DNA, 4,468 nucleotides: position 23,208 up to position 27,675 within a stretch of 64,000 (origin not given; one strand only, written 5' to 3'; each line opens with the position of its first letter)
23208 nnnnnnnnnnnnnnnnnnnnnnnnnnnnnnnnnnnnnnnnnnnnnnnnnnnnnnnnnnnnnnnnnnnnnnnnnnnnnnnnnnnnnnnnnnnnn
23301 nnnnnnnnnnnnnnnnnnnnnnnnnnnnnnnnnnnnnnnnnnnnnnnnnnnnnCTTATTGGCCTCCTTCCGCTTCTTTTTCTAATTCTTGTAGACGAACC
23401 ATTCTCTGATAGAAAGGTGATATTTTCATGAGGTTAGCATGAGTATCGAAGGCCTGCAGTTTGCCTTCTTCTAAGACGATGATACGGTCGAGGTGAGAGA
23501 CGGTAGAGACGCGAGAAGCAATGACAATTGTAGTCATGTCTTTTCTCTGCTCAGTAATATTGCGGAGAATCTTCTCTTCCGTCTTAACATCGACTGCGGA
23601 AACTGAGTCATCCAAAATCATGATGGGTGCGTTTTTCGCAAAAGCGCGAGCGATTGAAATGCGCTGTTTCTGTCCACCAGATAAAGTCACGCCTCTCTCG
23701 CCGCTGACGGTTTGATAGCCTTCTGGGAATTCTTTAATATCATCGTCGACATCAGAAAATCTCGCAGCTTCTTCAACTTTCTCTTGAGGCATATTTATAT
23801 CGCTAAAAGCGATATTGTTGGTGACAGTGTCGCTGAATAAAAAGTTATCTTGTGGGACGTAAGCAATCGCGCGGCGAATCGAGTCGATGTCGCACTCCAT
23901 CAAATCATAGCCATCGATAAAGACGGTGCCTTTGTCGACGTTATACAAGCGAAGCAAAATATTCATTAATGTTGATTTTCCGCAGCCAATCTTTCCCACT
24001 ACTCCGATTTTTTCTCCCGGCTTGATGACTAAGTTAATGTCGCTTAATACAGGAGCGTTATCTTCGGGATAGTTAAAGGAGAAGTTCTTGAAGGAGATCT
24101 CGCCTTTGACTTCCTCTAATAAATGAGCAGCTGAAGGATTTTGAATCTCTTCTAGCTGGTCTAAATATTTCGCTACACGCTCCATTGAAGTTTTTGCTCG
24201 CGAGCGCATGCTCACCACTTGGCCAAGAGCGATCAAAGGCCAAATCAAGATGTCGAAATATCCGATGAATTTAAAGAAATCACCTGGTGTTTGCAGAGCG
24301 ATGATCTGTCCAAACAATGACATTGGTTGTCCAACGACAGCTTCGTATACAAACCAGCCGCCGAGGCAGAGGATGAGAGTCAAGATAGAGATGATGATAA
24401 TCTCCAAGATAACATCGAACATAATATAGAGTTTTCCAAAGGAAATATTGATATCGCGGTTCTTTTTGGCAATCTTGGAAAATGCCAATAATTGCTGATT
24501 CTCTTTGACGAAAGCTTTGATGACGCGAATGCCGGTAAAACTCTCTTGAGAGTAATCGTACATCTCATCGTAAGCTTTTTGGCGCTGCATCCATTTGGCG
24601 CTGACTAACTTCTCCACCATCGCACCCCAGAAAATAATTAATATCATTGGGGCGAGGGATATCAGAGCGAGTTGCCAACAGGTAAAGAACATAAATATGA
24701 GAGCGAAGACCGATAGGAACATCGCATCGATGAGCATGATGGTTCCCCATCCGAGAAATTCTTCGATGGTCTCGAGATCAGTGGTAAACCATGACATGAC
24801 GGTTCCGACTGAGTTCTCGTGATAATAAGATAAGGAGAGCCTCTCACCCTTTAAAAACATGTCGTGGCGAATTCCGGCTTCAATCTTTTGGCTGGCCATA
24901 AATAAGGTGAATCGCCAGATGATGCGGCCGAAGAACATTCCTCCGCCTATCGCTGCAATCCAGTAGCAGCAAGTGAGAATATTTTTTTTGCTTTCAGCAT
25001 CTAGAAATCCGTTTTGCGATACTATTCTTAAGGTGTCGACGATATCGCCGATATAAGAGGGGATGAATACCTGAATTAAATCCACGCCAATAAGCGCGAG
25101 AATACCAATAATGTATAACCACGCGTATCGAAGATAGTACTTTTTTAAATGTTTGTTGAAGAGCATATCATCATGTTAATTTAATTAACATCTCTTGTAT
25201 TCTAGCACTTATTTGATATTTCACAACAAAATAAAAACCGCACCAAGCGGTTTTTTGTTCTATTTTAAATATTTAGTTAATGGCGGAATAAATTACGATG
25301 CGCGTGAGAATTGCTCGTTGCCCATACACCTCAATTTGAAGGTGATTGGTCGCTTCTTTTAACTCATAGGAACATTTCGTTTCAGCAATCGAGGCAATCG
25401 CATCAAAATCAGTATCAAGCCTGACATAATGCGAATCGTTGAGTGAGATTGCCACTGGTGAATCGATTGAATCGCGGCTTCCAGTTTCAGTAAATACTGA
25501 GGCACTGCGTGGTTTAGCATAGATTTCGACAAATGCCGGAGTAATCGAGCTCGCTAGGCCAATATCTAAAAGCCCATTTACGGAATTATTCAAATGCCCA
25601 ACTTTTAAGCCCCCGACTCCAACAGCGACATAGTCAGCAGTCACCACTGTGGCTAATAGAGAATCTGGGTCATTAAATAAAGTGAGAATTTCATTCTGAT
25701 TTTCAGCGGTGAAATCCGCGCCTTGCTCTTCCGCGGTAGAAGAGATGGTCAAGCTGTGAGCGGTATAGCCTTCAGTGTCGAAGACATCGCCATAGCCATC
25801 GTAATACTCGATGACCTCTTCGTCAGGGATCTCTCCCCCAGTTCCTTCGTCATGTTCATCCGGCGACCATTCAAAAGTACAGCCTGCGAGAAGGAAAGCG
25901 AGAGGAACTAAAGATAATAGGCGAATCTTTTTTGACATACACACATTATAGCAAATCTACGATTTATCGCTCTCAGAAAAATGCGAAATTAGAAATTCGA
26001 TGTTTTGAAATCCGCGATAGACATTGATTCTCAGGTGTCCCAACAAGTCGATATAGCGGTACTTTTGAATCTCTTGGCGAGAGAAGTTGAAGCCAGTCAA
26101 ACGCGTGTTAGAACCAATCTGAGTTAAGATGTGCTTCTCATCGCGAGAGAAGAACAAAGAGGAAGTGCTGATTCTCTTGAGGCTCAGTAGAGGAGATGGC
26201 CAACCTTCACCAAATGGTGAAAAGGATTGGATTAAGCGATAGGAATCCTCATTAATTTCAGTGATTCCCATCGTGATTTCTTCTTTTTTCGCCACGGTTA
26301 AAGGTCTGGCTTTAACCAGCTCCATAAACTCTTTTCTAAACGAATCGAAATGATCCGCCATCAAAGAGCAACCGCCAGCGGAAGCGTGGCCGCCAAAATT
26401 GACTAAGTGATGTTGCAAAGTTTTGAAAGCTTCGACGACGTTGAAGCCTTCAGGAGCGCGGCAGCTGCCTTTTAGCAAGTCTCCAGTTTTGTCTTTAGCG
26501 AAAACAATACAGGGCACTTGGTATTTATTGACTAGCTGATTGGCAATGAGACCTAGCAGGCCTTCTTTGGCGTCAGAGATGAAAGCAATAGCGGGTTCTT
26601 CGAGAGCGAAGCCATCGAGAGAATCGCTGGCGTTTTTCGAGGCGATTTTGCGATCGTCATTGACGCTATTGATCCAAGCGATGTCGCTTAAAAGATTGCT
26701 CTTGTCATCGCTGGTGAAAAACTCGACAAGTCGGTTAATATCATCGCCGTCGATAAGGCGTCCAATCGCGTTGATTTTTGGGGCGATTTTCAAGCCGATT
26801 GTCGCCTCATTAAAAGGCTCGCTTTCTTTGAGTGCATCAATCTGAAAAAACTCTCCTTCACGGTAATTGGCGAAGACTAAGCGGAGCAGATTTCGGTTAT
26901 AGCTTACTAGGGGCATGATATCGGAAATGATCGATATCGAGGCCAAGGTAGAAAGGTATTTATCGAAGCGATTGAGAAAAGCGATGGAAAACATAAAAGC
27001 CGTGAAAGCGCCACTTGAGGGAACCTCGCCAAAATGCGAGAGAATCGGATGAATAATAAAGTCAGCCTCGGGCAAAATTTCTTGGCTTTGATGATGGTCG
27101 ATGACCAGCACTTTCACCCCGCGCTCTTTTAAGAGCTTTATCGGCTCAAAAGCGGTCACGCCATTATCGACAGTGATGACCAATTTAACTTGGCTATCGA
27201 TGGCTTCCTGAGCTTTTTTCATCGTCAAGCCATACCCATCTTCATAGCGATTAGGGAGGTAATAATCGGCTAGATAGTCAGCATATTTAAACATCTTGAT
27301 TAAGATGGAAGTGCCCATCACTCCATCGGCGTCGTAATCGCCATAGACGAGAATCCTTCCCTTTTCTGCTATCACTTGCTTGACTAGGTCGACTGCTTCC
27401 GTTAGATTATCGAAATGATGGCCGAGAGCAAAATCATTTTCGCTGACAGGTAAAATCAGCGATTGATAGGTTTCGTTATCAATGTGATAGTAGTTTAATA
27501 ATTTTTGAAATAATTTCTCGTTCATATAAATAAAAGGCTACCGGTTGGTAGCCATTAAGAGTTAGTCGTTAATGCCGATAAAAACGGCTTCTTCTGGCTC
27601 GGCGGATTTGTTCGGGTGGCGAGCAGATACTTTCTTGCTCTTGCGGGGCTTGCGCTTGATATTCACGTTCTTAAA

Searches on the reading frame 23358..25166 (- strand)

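Call 35: search_protein_families(library=pfam, proteins=[window:23358-25166:-], max_evalue=0.00001)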
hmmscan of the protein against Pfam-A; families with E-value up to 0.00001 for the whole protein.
window:23358-25166:- (603 aa): 3 families
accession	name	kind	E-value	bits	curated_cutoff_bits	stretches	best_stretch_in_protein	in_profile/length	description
PF00664.28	ABC_membrane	-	1.3e-34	120.6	28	1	19-275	2-254/274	ABC transporter transmembrane region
PF00005.33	ABC_tran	-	1.2e-29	104.1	25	1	374-521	1-135/137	ABC transporter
PF02463.25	SMC_N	-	5.4e-08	33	40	1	372-564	135-210/220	RecF/RecN/SMC N terminal domain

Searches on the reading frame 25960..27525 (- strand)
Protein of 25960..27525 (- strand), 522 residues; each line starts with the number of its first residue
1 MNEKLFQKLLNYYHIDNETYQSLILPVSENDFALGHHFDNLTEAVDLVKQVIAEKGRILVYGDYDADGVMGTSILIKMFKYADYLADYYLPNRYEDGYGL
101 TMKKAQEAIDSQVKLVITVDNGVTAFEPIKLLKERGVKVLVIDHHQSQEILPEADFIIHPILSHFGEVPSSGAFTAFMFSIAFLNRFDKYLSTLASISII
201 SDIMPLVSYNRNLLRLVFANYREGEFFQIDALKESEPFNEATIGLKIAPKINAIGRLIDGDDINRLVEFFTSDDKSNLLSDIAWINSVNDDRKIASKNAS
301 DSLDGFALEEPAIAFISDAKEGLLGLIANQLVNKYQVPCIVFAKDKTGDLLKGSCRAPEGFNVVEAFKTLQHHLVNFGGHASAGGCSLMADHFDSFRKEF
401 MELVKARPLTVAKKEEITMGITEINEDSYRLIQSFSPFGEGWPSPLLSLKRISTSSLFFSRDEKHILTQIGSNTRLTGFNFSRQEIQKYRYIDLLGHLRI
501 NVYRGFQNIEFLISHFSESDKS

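Call 35: search_protein_families(library=pfam, proteins=[window:25960-27525:-], max_evalue=0.00001)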
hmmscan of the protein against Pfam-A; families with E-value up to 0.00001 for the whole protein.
window:25960-27525:- (522 aa): 3 families
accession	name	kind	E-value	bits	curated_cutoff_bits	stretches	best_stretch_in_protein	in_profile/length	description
PF01368.27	DHH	-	2.4e-18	67.1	28.1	1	57-179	1-101/125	DHH family, N-terminal domain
PF17768.7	RecJ_OB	-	7.6e-12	45.7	27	1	419-514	5-106/107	RecJ OB domain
PF02272.25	DHHA1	-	9.1e-12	45.8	25.9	1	313-405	6-101/102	DHHA1 domain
